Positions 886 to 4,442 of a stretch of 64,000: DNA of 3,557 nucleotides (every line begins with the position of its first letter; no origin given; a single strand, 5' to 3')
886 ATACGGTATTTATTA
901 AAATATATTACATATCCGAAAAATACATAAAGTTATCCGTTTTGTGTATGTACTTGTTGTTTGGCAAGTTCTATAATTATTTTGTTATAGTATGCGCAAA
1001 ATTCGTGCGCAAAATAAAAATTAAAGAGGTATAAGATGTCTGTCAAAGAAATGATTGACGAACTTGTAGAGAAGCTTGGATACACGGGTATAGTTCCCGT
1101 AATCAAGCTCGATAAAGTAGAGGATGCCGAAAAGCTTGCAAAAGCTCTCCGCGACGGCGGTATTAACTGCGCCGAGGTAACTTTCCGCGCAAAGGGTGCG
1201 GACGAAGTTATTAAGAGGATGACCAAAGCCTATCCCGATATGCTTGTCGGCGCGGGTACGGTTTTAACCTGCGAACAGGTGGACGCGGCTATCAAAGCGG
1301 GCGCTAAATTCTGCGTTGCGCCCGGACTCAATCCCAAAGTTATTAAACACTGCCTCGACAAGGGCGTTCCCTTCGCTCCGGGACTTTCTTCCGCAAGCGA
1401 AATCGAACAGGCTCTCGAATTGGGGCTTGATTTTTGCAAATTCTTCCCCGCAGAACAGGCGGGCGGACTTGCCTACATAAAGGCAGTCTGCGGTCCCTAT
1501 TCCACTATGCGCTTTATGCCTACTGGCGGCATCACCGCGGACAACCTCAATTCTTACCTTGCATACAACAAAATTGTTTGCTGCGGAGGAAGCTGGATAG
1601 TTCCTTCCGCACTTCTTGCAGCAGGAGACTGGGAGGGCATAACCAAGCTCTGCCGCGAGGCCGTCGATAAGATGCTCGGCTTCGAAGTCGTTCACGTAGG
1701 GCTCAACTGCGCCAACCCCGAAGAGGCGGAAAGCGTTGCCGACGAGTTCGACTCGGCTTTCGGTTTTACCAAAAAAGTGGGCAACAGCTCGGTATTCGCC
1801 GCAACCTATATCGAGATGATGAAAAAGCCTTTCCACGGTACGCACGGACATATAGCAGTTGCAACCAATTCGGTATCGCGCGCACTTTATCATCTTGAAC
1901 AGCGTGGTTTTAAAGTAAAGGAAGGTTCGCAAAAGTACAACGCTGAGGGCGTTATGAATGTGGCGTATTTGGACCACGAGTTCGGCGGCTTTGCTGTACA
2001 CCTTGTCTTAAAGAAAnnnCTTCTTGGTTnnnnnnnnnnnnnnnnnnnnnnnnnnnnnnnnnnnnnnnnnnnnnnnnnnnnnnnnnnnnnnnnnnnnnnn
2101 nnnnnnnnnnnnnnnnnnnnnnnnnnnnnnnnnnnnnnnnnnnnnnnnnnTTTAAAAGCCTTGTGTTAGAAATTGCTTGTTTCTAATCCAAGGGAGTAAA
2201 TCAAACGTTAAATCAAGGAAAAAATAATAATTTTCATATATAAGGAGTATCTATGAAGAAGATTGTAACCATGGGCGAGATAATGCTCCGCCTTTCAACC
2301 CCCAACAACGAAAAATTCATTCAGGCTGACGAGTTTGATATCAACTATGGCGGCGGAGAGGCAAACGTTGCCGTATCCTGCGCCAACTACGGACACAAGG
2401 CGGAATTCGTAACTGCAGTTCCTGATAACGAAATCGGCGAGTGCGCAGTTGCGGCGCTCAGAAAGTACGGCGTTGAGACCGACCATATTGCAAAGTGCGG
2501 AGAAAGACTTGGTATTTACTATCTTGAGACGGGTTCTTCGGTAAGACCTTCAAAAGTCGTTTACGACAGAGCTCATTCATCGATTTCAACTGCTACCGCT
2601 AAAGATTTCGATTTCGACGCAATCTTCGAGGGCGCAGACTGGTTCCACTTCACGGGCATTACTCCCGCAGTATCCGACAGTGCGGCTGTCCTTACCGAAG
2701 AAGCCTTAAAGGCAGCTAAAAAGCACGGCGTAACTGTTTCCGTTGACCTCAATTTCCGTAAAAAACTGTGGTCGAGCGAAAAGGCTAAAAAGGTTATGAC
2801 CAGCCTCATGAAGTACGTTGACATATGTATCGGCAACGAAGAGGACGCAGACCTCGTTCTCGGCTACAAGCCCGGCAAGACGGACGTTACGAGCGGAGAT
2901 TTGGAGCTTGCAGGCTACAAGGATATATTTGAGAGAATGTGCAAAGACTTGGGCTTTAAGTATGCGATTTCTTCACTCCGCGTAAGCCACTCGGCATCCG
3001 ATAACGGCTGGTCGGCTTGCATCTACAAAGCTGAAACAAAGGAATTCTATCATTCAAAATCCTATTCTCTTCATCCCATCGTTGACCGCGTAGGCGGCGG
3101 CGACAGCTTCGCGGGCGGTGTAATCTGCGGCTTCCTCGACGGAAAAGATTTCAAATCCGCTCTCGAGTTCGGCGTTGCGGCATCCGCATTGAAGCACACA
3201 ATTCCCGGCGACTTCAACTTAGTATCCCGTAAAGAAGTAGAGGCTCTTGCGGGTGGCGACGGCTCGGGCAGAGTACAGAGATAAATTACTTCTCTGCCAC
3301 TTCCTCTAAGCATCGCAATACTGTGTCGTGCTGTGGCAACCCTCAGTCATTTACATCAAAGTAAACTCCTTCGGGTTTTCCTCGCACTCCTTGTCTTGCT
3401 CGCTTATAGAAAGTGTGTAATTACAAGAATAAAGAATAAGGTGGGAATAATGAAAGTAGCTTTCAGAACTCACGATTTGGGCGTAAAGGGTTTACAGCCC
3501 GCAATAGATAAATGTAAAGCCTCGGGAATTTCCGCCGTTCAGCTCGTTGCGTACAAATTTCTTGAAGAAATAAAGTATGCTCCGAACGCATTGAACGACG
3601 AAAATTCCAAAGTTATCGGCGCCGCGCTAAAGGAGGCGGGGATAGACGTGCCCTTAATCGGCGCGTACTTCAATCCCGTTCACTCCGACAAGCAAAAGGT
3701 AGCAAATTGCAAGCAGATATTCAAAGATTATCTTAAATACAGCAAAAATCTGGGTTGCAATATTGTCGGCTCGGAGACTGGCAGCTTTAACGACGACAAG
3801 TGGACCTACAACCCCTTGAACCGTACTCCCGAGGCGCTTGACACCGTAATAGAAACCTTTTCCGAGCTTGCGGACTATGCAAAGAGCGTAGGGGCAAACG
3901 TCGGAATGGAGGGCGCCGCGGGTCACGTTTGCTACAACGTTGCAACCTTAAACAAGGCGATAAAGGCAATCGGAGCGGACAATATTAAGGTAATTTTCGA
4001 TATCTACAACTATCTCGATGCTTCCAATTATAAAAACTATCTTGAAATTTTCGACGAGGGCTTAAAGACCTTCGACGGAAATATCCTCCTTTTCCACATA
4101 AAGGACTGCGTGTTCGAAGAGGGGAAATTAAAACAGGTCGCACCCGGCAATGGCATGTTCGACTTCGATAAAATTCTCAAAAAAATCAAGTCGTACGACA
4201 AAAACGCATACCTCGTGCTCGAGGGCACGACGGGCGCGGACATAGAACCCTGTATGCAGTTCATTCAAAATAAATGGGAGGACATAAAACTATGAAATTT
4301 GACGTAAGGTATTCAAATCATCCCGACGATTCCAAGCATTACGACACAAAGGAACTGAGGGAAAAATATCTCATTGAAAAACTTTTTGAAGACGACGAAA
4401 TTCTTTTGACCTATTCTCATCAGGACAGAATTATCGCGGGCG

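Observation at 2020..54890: Rep-B: a modular palindromic intergenic repeat, 7 copies in 64 kb, all co-oriented with transcription and all inside operons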

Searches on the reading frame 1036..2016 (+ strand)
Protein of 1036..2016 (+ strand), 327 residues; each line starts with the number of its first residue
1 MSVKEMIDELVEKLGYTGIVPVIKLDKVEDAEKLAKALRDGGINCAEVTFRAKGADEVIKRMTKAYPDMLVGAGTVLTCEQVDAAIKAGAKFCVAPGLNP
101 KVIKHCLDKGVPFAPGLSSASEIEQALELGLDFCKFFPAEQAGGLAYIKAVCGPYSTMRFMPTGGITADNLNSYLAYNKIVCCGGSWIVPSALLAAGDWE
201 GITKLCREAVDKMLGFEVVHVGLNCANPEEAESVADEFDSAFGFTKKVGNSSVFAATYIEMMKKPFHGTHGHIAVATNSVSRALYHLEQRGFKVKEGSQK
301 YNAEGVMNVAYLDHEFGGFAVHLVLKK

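Call 76: search_protein_families(library=pfam, proteins=[window:1036-2016:+], max_evalue=0.00001)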
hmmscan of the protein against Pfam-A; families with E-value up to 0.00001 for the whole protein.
window:1036-2016:+ (327 aa): 1 family
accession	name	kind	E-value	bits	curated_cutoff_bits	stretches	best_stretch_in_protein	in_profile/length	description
PF01081.25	Aldolase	-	1e-67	227.8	27.8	1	14-205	5-196/196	KDPG and KHG aldolase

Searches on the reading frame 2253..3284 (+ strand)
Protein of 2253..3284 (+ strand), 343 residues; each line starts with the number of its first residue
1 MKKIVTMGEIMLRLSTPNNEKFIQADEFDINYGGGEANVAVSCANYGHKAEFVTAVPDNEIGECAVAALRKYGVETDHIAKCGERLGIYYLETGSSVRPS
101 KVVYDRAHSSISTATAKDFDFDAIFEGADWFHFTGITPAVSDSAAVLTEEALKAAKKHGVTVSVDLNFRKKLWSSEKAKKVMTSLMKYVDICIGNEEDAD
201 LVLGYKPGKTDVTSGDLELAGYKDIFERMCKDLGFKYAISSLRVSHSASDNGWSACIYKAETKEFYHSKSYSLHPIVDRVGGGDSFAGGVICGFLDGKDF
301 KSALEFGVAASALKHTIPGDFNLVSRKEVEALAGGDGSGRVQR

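Call 16: find_encoding_contigs(protein=window:2253-3284:+, flank=10000, max_places=6)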
Protein window:2253-3284:+ (343 aa): 1 contig read that carries it; 1 place shown.
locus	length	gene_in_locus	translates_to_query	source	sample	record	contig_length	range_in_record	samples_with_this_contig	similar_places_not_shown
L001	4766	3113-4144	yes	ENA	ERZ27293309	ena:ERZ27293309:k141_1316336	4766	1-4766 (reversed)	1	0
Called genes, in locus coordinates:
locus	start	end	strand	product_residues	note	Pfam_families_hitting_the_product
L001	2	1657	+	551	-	?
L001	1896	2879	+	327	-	PF01081:Aldolase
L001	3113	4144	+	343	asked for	PF00294:PfkB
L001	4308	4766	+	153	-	?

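Call 76: search_protein_families(library=pfam, proteins=[window:2253-3281:+], max_evalue=0.00001)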
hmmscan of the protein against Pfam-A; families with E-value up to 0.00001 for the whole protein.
window:2253-3281:+ (343 aa): 1 family
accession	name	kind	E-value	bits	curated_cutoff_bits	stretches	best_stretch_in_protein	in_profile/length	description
PF00294.29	PfkB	-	3e-36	125.7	25.8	2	1-206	1-201/302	pfkB family carbohydrate kinase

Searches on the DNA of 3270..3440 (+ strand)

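Call 37: search_rna_families(source=window, start=3270, end=3440, threshold=evalue, max_evalue=10, show_alignments=2)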
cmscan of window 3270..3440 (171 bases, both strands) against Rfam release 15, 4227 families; matches with E-value up to 10: 1.
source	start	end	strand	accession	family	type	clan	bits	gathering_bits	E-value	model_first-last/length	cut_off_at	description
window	3270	3313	+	RF00893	MIR854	Gene; miRNA;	-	6.8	50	9.7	178-221/221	5'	MIR854 microRNA precursor family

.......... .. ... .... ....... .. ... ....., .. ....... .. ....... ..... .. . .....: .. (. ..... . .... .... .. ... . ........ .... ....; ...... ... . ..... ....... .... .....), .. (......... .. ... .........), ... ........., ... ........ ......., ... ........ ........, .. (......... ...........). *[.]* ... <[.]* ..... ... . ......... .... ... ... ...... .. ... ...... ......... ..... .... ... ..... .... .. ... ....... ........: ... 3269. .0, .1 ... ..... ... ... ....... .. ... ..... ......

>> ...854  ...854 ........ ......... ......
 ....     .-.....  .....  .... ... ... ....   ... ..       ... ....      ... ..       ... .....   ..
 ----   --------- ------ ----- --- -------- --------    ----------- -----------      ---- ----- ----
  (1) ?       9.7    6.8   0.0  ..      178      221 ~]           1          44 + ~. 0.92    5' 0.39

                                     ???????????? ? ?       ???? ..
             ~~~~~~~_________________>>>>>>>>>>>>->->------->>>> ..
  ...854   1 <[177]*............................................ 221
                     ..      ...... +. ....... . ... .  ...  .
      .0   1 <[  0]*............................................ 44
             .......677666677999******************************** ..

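Call 48: search_dna_similar(query=window:3290-3420:+, collection=plasmids, mode=distant, max_evalue=1, max_rows=15)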
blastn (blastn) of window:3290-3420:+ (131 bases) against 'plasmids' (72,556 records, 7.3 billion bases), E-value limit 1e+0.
No match.

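Call 92: search_dna_similar(query=window:3290-3420:+, collection=phages, mode=distant, max_evalue=0.1, max_rows=10)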
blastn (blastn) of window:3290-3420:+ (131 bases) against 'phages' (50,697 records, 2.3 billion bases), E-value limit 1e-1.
No match.

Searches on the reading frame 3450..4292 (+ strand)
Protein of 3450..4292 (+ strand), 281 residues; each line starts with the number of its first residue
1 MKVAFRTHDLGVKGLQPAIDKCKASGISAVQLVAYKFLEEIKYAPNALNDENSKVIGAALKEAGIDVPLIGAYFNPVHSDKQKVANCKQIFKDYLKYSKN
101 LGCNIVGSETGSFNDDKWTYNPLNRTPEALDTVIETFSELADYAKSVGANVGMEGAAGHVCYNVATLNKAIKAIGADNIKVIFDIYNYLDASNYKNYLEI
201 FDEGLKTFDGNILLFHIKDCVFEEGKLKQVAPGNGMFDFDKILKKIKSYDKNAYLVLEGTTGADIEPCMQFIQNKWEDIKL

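Call 76: search_protein_families(library=pfam, proteins=[window:3450-4292:+], max_evalue=0.00001)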
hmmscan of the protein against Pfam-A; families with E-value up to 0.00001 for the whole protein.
window:3450-4292:+ (281 aa): 1 family
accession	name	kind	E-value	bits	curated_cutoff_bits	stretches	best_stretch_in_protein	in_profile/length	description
PF01261.30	AP_endonuc_2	-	3.6e-28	99.4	31.1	1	19-260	1-230/249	Xylose isomerase-like TIM barrel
